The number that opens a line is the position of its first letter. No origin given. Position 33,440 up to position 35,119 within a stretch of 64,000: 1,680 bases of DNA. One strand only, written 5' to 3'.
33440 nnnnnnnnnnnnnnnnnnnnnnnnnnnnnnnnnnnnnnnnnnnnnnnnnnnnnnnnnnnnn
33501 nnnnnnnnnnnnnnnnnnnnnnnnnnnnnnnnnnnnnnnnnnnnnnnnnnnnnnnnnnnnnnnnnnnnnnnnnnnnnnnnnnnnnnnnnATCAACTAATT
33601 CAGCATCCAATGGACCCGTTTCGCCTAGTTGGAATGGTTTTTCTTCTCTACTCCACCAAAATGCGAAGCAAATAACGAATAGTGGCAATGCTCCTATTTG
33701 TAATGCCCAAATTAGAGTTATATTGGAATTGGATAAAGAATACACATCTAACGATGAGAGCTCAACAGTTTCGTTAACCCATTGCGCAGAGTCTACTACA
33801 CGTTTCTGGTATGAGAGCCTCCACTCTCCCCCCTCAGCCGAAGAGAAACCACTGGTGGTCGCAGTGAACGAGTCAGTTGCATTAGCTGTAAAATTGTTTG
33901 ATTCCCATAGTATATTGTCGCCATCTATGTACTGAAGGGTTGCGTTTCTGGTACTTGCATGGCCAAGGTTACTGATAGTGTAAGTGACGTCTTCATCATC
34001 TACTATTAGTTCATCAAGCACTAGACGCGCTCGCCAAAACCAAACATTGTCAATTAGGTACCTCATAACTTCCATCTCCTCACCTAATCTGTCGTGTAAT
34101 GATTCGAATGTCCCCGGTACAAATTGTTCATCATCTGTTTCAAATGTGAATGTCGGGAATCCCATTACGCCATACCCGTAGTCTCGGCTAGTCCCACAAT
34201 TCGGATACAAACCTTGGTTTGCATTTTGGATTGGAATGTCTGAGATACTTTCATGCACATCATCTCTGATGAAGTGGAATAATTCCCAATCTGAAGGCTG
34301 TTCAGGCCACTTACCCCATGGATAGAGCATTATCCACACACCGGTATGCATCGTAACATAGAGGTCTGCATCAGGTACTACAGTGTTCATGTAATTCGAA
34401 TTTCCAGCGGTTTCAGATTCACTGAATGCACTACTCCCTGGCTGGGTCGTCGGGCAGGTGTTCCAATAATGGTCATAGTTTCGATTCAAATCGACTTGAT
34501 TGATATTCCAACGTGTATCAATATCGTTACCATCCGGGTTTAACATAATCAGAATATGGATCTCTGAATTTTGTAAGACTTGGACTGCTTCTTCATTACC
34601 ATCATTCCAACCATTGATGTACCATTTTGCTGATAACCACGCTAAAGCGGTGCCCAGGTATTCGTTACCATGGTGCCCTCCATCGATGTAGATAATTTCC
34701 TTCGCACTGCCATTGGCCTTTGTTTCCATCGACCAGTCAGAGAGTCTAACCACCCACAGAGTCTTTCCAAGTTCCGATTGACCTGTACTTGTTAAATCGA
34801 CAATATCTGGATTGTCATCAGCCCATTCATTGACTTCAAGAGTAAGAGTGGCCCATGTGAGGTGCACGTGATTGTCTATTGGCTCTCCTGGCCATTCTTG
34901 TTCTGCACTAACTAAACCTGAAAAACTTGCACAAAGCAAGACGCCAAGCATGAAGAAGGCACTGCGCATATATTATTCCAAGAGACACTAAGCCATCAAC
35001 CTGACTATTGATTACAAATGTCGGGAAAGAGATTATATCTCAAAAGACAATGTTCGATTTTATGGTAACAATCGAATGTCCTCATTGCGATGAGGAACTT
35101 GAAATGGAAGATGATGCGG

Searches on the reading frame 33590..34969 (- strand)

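Call 65: search_protein_families(library=pfam, proteins=[window:33590-34969:-], max_evalue=0.001)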
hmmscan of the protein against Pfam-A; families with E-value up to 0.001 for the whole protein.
window:33590-34969:- (460 aa): 2 families
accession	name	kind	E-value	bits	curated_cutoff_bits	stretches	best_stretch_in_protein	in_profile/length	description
PF00246.29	Peptidase_M14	-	1.8e-37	130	21.6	1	48-285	7-271/286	Zinc carboxypeptidase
PF24827.1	AstE_AspA_cat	-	0.00019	21.5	25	1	93-235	5-132/192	Succinylglutamate desuccinylase/Aspartoacylase catalytic domain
